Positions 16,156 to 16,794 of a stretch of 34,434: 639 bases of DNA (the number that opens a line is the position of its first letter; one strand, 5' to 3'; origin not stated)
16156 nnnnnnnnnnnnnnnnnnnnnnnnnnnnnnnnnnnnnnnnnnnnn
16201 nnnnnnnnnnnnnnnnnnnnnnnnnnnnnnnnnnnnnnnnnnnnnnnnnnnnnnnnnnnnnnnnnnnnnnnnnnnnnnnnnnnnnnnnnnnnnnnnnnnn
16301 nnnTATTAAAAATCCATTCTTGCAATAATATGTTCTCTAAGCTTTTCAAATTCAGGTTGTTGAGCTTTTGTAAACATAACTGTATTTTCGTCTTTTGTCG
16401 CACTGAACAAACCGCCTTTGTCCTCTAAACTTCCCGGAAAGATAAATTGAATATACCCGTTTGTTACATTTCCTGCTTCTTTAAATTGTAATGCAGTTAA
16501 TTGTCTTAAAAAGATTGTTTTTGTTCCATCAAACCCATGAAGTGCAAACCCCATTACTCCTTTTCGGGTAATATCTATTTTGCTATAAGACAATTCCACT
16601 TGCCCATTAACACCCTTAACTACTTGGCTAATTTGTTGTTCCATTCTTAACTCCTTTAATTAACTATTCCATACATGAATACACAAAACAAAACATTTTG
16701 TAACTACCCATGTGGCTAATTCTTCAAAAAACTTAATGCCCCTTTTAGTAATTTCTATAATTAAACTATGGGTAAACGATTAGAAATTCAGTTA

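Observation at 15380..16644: Reverse-strand two-gene cassette inserted inside the tail module between tape measure and baseplate genes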

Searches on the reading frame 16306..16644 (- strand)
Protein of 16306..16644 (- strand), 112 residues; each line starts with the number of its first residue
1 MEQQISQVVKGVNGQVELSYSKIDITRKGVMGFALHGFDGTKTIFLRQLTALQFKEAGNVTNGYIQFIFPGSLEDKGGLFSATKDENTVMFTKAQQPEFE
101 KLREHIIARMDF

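Call 3: search_protein_families(library=pfam, proteins=[window:16306-16644:-], max_evalue=1)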
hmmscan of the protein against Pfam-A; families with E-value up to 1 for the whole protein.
window:16306-16644:- (112 aa): 1 family
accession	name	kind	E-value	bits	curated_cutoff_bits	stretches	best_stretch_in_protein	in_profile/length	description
PF14472.11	DUF4429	-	4.6e-08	34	25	1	23-104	8-92/95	Domain of unknown function (DUF4429)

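Call 4: search_protein_families(library=phrogs, proteins=[window:16306-16644:-], max_evalue=0.1)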
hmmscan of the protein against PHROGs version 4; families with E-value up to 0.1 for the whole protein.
window:16306-16644:- (112 aa): 0 families

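Call 5: search_protein_families(library=padloc, proteins=[window:16306-16644:-], max_evalue=1)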
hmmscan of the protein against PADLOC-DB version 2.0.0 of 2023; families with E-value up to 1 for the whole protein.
window:16306-16644:- (112 aa): 0 families

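Call 6: search_protein_families(library=ncbifam, proteins=[window:16306-16644:-], max_evalue=1)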
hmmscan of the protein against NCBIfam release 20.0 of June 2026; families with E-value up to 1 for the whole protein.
window:16306-16644:- (112 aa): 1 family
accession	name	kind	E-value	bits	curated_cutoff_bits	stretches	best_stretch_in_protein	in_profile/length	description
NF058628.1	small_PFL1563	equivalog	0.057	13.1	60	1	4-22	26-44/51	PFL_1563 family small protein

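Call 20: find_homologous_proteins(query=window:16306-16644:-)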
Query window:16306-16644:- (112 aa): 178 proteins with E <= 0.001 among 178 candidates; the best 120 are listed.
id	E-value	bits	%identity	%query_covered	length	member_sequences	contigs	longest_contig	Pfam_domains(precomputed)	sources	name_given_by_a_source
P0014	1.9e-65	235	99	100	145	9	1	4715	PF14472.12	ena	-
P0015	3.0e-61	222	92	100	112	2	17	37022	PF14472.12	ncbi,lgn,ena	-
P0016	5.2e-56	205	84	100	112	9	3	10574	PF14472.12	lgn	-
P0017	1.7e-55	203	83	100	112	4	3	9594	PF14472.12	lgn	-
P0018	1.7e-53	197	81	100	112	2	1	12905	PF14472.12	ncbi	-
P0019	1.1e-51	191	79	100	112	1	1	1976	PF14472.12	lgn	-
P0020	4.6e-51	189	77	100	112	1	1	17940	PF14472.12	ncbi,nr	ncbi:MAG: hypothetical protein NC191_04680 [Muribaculaceae bacterium]|nr:hypothetical protein [Murib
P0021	3.4e-50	186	75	100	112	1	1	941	PF14472.12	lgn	-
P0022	5.7e-50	186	77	100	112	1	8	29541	PF14472.12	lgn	-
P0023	4.6e-49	183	77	100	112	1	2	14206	PF14472.12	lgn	-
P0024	4.6e-48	180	76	99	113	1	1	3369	PF14472.12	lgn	-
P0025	6.0e-46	173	71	100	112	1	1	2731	PF14472.12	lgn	-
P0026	1.4e-45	172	72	97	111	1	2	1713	PF14472.12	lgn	-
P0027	2.5e-45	171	68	98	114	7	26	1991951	PF14472.12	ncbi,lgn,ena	-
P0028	3.1e-45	170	70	98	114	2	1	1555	PF14472.12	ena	-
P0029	3.4e-45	170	68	100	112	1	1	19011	PF14472.12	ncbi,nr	ncbi:MAG: hypothetical protein NC191_04545 [Muribaculaceae bacterium]|nr:hypothetical protein [Murib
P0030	4.5e-45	170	68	98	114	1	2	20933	PF14472.12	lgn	-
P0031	4.4e-44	167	73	92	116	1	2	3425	PF14472.12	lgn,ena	-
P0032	3.8e-43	164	75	91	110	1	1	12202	PF14472.12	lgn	-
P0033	2.4e-42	161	65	99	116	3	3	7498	PF14472.12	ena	-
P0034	1.1e-41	159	69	95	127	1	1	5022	PF14472.12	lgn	-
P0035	4.7e-41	157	68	99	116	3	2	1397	PF14472.12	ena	-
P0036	6.1e-40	153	66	94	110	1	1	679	PF14472.12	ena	-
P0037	3.1e-39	151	88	70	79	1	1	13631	PF14472.12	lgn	-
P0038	3.1e-38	148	88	70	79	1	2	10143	PF14472.12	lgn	-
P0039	4.5e-38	147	69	88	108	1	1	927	PF14472.12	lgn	-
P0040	4.8e-38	147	67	91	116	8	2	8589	PF14472.12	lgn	-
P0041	6.0e-38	147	65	99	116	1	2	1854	PF14472.12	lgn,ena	-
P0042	9.3e-38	146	64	94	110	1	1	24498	PF14472.12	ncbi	-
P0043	1.4e-37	146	68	95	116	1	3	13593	PF14472.12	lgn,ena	-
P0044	4.0e-37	144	67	88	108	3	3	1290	PF14472.12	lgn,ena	-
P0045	1.4e-36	143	61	97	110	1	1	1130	PF14472.12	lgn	-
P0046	1.0e-34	137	66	88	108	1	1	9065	PF14472.12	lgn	-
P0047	6.1e-34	134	60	91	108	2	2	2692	PF14472.12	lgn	-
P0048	7.0e-34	134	60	89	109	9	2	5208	PF14472.12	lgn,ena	-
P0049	2.3e-33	132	63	88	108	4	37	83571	PF14472.12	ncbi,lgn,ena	-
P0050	4.7e-33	131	62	91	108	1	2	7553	PF14472.12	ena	-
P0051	1.1e-32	130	61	92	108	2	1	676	PF14472.12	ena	-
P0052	1.4e-32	130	59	90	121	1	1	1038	PF14472.12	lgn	-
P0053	4.2e-32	128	58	98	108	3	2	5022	PF14472.12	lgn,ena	-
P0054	1.1e-31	127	58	92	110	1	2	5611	PF14472.12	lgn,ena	-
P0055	2.4e-31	126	59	91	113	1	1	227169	PF14472.12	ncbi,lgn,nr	ncbi:MAG: hypothetical protein PHX18_01875 [Candidatus Gastranaerophilales bacterium]|nr:hypothetica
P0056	3.8e-31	125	59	88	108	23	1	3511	PF14472.12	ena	-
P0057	1.9e-30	123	58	91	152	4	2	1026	PF14472.12,PF09851.15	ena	-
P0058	3.0e-29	119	55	91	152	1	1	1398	PF14472.12,PF09851.15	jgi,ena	-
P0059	4.7e-29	118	54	92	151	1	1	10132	PF14472.12,PF09851.15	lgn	-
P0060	5.3e-29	118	54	91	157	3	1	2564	PF14472.12,PF09851.15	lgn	-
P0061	6.1e-29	118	56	93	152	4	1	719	PF14472.12,PF09851.15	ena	-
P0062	9.2e-29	118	52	92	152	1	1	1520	PF14472.12,PF09851.15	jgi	jgi:hypothetical protein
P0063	1.3e-28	117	57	89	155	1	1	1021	PF14472.12,PF09851.15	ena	-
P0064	1.9e-28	117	54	92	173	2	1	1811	PF14472.12,PF09851.15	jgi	jgi:hypothetical protein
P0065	2.9e-28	116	57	88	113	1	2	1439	PF14472.12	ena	-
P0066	4.0e-28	115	53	93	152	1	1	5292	PF14472.12,PF09851.15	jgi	-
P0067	6.0e-28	115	57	91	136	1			PF14472.12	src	-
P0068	6.7e-28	115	55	88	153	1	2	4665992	PF14472.12,PF09851.15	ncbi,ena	-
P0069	7.0e-28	115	54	91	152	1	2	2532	PF14472.12,PF09851.15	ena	-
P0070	1.9e-27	113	53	90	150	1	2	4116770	PF14472.12,PF09851.15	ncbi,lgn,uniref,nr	ncbi:uncharacterized protein DUF4429 [Aneurinibacillus soli]|uniref:Uncharacterized protein n=1 Tax=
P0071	2.0e-27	113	56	88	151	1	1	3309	PF14472.12,PF09851.15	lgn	-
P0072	2.8e-27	113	52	89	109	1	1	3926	PF14472.12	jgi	jgi:hypothetical protein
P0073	4.1e-27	112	52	91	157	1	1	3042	PF14472.12,PF09851.15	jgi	jgi:hypothetical protein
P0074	4.6e-27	112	56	88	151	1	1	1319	PF14472.12,PF09851.15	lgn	-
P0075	4.6e-27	112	54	91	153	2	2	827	PF14472.12,PF09851.15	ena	-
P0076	5.1e-27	112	51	92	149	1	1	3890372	PF14472.12,PF09851.15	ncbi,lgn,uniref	ncbi:DUF4429 domain-containing protein [Caldifermentibacillus hisashii]|uniref:DUF4429 domain-contai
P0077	5.3e-27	112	55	90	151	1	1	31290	PF14472.12,PF09851.15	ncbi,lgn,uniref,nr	ncbi:SHOCT domain-containing protein [Cytobacillus oceanisediminis]|uniref:Oligomerization/nucleic a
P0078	5.4e-27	112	55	90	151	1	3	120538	PF14472.12,PF09851.15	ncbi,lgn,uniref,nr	ncbi:SHOCT domain-containing protein [Cytobacillus firmus]|uniref:SHOCT domain-containing protein n=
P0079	6.1e-27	112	53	91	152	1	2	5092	PF14472.12,PF09851.15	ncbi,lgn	-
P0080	6.4e-27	112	54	91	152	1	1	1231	PF14472.12,PF09851.15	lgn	-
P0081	6.5e-27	112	56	88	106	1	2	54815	PF14472.12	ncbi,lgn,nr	ncbi:DUF4429 domain-containing protein [Candidatus Pacearchaeota archaeon]|nr:DUF4429 domain-contain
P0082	6.9e-27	112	52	95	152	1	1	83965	PF14472.12,PF09851.15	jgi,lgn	jgi:hypothetical protein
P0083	8.9e-27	111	52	92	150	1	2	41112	PF14472.12,PF09851.15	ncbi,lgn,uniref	ncbi:DUF4429 domain-containing protein [Aeribacillus sp. FSL K6-8394]|uniref:DUF4429 domain-containi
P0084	1.2e-26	111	55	90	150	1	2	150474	PF14472.12,PF09851.15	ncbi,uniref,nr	ncbi:SHOCT domain-containing protein [Bacillus sp. Xin]|uniref:DUF4429 domain-containing protein n=1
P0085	1.8e-26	110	58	88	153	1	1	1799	PF14472.12,PF09851.15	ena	-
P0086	2.0e-26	110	55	90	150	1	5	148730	PF14472.12,PF09851.15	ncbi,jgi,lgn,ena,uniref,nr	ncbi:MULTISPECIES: DUF4429 domain-containing protein [Bacillus]|uniref:DUF4429 domain-containing pro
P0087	2.1e-26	110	54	88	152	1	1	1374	PF14472.12,PF09851.15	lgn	-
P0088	2.3e-26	110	52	93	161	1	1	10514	PF14472.12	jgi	jgi:hypothetical protein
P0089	2.5e-26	110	51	91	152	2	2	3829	PF14472.12,PF09851.15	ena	-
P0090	2.5e-26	110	54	92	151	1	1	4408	PF14472.12,PF09851.15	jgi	jgi:Short C-terminal domain/Domain of unknown function (DUF4429)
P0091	4.7e-26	109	53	92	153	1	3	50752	PF14472.12,PF09851.15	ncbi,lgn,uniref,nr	ncbi:DUF4429 domain-containing protein [Mesobacillus zeae]|uniref:DUF4429 domain-containing protein 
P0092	5.6e-26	109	52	99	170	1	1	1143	PF14472.12,PF09851.15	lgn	-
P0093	6.0e-26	108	51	91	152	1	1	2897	PF14472.12,PF09851.15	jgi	-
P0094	6.1e-26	108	51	96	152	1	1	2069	PF14472.12,PF09851.15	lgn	-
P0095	7.3e-26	108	52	88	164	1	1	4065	PF14472.12,PF09851.15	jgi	-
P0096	7.5e-26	108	54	91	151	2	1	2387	PF14472.12,PF09851.15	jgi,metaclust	metaclust:\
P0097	7.7e-26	108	59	82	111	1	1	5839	PF14472.12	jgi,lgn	-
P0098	8.4e-26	108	51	90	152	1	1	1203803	PF14472.12,PF09851.15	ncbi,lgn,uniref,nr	ncbi:DUF4429 domain-containing protein [Bacillus sp. UNCCL81]|uniref:DUF4429 domain-containing prote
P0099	8.6e-26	108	53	91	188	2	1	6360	PF14472.12,PF09851.15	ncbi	ncbi:MAG: SHOCT domain-containing protein, partial [bacterium]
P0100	1.0e-25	108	53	92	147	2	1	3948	PF14472.12,PF09851.15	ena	-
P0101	1.1e-25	108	53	92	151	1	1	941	PF14472.12,PF09851.15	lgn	-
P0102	1.1e-25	108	56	88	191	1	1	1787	PF14472.12,PF09851.15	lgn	-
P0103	1.2e-25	107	54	90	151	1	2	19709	PF14472.12,PF09851.15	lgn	-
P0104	2.0e-25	107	52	91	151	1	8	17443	PF14472.12,PF09851.15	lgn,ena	-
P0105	3.5e-25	106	53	90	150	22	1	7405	PF14472.12,PF09851.15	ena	-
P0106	4.0e-25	106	51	90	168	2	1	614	PF14472.12,PF09851.15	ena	-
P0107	4.9e-25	106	54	90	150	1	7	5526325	PF14472.12,PF09851.15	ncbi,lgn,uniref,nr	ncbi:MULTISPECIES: DUF4429 domain-containing protein [Bacillus]|uniref:DUF4429 domain-containing pro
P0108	5.6e-25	105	53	90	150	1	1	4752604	PF14472.12,PF09851.15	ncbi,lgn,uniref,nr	ncbi:SHOCT domain-containing protein [Bacillus sp. 3103sda1]|uniref:DUF4429 domain-containing protei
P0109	5.9e-25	105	52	91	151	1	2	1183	PF14472.12,PF09851.15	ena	-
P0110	7.0e-25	105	52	91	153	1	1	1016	PF14472.12,PF09851.15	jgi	jgi:hypothetical protein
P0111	7.2e-25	105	52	91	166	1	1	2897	PF14472.12,PF09851.15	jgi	jgi:hypothetical protein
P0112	7.5e-25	105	53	87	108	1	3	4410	PF14472.12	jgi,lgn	jgi:hypothetical protein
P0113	9.4e-25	105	50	92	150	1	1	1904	PF14472.12,PF09851.15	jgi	-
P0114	1.2e-24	104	52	88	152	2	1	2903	PF14472.12,PF09851.15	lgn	-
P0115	1.2e-24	104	52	91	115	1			PF14472.12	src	-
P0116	2.5e-24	103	52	91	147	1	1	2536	PF14472.12,PF09851.15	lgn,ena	-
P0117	5.0e-24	102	53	85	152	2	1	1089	PF14472.12,PF09851.15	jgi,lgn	-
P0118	6.4e-24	102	52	91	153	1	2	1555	PF14472.12,PF09851.15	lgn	-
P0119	6.6e-24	102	52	91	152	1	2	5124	PF14472.12,PF09851.15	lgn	-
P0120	6.7e-24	102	48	98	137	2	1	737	PF14472.12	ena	-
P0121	7.1e-24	102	51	93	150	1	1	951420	PF14472.12,PF09851.15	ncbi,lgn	ncbi:DUF4429 domain-containing protein [Neobacillus sp. M.A.Huq-85]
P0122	7.3e-24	102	54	88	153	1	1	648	PF14472.12,PF09851.15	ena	-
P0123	9.8e-24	101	55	88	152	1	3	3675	PF14472.12,PF09851.15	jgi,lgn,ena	-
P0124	1.0e-23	101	55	88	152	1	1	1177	PF14472.12,PF09851.15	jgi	-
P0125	1.0e-23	101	54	88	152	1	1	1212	PF14472.12,PF09851.15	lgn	-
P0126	1.4e-23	101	53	88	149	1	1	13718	PF14472.12,PF09851.15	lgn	-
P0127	1.5e-23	101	52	88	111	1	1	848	PF14472.12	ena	-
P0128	4.2e-23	99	50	92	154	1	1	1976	PF14472.12,PF09851.15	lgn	-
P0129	9.3e-23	98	51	88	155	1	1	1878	PF14472.12,PF09851.15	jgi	jgi:hypothetical protein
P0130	1.0e-22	98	51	88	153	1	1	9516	PF14472.12,PF09851.15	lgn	-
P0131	1.1e-22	98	52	91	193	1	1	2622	PF14472.12,PF09851.15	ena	-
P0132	1.2e-22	98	50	91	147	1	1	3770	PF14472.12,PF09851.15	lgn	-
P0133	1.6e-22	97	50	89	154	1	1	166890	PF14472.12,PF09851.15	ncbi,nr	ncbi:MAG: SHOCT domain-containing protein [bacterium]|nr:SHOCT domain-containing protein [bacterium]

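Call 21: find_encoding_contigs(protein=P0015, flank=5000, max_places=6)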
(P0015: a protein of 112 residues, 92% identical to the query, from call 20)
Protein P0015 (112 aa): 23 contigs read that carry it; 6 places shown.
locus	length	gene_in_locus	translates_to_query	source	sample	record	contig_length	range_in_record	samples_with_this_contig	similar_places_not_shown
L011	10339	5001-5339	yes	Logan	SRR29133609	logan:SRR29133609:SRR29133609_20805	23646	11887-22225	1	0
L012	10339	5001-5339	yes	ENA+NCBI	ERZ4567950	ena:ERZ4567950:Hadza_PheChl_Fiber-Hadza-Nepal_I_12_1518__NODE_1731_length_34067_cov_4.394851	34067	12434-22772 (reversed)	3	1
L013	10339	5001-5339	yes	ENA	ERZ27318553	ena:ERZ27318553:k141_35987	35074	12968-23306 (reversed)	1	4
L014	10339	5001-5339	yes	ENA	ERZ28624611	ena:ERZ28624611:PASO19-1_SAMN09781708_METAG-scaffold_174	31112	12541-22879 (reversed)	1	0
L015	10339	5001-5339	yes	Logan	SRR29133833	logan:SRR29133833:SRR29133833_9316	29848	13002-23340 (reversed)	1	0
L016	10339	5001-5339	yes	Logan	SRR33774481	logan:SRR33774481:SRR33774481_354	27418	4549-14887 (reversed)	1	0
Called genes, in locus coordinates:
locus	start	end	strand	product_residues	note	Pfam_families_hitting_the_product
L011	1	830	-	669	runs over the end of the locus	-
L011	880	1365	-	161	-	PF10076:Phage_Mu_Gp48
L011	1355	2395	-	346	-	PF04865:Baseplate_J, PF26078:Baseplate_J_M, PF26079:Baseplate_J_C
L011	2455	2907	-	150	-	PF10934:Sheath_initiator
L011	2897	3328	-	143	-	-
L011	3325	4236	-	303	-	PF24032:YQBQ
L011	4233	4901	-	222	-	-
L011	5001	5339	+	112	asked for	PF14472:DUF4429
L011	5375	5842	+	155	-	PF14020:DUF4236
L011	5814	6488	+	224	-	PF00520:Ion_trans, PF07885:Ion_trans_2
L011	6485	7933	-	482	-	PF10145:PhageMin_Tail (weak)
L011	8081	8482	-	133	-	-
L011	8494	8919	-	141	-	PF09393:DUF2001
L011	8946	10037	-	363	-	PF17482:Phage_sheath_1C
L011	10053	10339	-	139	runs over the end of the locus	PF20765:Phage_tail_terminator_8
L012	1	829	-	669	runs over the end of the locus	-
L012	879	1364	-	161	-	PF10076:Phage_Mu_Gp48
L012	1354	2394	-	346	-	PF04865:Baseplate_J, PF26078:Baseplate_J_M, PF26079:Baseplate_J_C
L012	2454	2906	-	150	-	PF10934:Sheath_initiator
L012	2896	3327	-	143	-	-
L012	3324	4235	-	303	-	PF24032:YQBQ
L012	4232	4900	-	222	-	-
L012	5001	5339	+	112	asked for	PF14472:DUF4429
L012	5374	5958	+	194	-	-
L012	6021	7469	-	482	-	PF10145:PhageMin_Tail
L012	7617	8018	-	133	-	-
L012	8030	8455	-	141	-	PF09393:DUF2001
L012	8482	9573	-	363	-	PF17482:Phage_sheath_1C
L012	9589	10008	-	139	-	PF20765:Phage_tail_terminator_8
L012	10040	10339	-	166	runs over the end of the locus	-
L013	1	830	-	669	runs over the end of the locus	-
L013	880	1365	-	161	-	PF10076:Phage_Mu_Gp48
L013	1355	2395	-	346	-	PF04865:Baseplate_J, PF26078:Baseplate_J_M, PF26079:Baseplate_J_C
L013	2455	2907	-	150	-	PF10934:Sheath_initiator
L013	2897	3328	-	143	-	-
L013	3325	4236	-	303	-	PF24032:YQBQ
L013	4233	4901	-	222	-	-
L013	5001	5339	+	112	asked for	PF14472:DUF4429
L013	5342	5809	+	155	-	PF14020:DUF4236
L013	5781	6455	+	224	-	PF00520:Ion_trans, PF07885:Ion_trans_2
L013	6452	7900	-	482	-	PF10145:PhageMin_Tail (weak)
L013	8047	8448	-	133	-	-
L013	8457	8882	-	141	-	PF09393:DUF2001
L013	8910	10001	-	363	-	PF17482:Phage_sheath_1C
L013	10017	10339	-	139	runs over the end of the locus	PF20765:Phage_tail_terminator_8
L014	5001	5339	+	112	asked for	PF14472:DUF4429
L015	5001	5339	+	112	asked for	PF14472:DUF4429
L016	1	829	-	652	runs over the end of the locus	-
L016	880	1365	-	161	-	PF10076:Phage_Mu_Gp48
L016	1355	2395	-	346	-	PF04865:Baseplate_J, PF26078:Baseplate_J_M, PF26079:Baseplate_J_C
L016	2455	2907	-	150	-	PF10934:Sheath_initiator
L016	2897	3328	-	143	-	-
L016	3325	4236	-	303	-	PF24032:YQBQ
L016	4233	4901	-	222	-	-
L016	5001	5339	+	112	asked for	PF14472:DUF4429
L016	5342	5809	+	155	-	PF14020:DUF4236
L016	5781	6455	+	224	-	PF00520:Ion_trans, PF07885:Ion_trans_2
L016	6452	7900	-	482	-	PF10145:PhageMin_Tail (weak)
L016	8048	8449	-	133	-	-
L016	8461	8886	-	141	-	PF09393:DUF2001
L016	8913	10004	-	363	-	PF17482:Phage_sheath_1C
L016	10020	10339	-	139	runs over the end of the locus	PF20765:Phage_tail_terminator_8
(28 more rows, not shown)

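Call 22: find_encoding_contigs(protein=P0022, flank=5000, max_places=5)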
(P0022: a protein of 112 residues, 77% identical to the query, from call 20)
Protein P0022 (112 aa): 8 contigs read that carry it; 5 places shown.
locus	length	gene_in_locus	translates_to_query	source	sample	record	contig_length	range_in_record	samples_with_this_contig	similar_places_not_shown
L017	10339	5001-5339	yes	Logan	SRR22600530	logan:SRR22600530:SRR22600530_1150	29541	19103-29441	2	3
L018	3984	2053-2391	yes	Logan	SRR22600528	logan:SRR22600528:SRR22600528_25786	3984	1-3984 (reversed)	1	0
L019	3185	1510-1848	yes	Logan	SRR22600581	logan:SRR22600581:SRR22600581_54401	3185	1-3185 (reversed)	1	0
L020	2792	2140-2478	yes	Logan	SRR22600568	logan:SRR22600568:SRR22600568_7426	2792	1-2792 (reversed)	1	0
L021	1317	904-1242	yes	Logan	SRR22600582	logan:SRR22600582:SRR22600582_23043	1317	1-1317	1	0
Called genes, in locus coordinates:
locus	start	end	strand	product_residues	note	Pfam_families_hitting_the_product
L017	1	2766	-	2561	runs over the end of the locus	-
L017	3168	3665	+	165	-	-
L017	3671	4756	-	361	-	PF04233:Phage_Mu_F (weak)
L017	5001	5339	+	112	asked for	PF14472:DUF4429 (weak)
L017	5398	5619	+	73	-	-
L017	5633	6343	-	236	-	-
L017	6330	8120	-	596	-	PF13175:AAA_15, PF13304:AAA_21 (faint)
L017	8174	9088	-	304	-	PF00892:EamA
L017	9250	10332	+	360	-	PF03747:ADP_ribosyl_GH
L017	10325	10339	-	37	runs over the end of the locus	?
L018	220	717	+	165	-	-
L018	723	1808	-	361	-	PF04233:Phage_Mu_F (weak)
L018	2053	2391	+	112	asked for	PF14472:DUF4429 (weak)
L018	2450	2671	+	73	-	-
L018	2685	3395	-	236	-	-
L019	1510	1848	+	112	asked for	PF14472:DUF4429 (weak)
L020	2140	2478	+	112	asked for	PF14472:DUF4429 (weak)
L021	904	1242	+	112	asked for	PF14472:DUF4429 (weak)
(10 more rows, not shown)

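Call 23: find_encoding_contigs(protein=P0027, flank=6000, max_places=5)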
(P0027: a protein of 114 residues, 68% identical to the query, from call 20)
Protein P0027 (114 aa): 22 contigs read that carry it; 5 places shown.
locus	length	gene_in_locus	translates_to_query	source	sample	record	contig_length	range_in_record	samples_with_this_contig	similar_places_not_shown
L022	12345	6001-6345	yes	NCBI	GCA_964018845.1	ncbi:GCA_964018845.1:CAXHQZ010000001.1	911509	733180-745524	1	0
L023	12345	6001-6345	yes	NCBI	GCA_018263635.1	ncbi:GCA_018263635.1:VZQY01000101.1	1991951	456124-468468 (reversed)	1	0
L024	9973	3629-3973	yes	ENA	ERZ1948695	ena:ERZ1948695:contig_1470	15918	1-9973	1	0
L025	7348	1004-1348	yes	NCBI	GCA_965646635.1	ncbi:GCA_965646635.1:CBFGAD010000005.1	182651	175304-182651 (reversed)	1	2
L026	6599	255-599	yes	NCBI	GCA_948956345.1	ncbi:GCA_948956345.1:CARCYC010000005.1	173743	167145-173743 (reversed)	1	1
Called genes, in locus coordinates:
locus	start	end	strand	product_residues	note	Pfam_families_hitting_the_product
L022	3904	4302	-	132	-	-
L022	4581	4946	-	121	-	-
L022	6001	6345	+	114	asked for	PF14472:DUF4429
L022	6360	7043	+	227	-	PF00520:Ion_trans, PF07885:Ion_trans_2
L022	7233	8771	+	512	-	PF01676:Metalloenzyme, PF06415:iPGM_N, PF01663:Phosphodiest (weak)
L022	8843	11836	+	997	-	PF12419:DUF3670, PF00176:SNF2-rel_dom, PF00270:DEAD (faint), PF04851:ResIII, PF18766:SWI2_SNF2 (faint), PF00271:Helicase_C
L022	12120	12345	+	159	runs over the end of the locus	PF01467:CTP_transf_like, PF08218:Citrate_ly_lig (faint)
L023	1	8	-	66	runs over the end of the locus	-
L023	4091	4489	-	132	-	-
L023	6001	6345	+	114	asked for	PF14472:DUF4429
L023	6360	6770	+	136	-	PF00520:Ion_trans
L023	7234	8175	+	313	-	PF01676:Metalloenzyme, PF06415:iPGM_N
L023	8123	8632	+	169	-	PF01676:Metalloenzyme, PF01663:Phosphodiest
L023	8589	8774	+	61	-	PF01676:Metalloenzyme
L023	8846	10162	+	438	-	PF12419:DUF3670 (weak)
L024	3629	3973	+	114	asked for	PF14472:DUF4429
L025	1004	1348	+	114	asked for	PF14472:DUF4429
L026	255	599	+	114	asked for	PF14472:DUF4429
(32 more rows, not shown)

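Call 51: search_protein_families(library=padloc, proteins=[L012:5374-5958:+, L011:5375-5842:+, L011:5814-6488:+], max_evalue=0.01)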
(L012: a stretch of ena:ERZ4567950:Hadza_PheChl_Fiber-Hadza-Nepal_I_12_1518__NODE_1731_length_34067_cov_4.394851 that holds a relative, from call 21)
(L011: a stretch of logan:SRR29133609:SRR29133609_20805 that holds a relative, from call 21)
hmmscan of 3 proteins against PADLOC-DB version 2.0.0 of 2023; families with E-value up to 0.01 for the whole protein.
L012:5374-5958:+ (194 aa): 0 families

L011:5375-5842:+ (155 aa): 0 families

L011:5814-6488:+ (224 aa): 0 families

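Call 70: search_solved_structures(query=A3, max_evalue=1)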
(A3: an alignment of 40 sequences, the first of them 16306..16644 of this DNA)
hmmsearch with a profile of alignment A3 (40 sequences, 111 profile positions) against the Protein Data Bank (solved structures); distinct sequences matched with E-value up to 1: 1.
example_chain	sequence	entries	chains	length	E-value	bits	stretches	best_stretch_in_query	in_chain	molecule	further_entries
7pwf_V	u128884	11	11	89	0.73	13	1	35-81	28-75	40S ribosomal protein S21 | Ribosomal protein S21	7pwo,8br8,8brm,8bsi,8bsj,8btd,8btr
